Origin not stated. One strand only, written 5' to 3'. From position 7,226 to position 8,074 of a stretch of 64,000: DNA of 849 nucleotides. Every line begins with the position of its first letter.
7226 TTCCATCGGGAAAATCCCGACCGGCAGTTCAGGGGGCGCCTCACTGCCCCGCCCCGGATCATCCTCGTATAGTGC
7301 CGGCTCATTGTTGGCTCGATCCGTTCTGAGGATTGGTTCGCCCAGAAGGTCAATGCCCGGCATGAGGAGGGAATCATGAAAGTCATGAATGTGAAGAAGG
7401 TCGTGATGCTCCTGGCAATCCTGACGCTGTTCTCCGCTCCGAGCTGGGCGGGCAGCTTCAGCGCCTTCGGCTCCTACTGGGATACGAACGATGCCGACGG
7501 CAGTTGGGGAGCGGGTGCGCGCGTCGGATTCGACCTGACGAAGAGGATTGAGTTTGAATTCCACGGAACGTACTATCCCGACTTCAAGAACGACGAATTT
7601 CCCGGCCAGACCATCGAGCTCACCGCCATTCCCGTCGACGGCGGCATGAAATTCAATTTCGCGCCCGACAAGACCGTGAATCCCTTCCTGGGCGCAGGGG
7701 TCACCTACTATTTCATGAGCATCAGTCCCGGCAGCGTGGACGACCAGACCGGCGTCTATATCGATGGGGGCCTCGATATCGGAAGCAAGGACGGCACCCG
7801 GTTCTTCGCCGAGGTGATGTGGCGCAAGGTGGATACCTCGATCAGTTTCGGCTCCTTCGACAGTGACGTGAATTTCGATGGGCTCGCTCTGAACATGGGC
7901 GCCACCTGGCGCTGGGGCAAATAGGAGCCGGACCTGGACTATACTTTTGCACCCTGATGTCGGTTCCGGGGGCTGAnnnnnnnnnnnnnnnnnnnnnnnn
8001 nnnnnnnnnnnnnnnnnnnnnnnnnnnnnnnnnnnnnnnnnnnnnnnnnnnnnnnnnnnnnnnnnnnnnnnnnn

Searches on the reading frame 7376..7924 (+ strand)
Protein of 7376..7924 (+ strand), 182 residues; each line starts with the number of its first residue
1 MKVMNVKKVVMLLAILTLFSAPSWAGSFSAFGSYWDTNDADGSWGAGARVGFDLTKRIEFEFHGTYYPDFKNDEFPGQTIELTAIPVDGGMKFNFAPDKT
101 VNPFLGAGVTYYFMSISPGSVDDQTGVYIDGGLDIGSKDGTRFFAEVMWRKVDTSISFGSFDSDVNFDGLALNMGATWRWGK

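Call 80: search_protein_families(library=pfam, max_evalue=0.0001, proteins=[window:7376-7924:+])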
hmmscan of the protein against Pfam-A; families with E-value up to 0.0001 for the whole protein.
window:7376-7924:+ (182 aa): 1 family
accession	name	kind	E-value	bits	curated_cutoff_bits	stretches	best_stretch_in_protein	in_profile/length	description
PF13505.12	OMP_b-brl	-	2.6e-06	28.1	28.7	1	12-174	2-171/175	Outer membrane protein beta-barrel domain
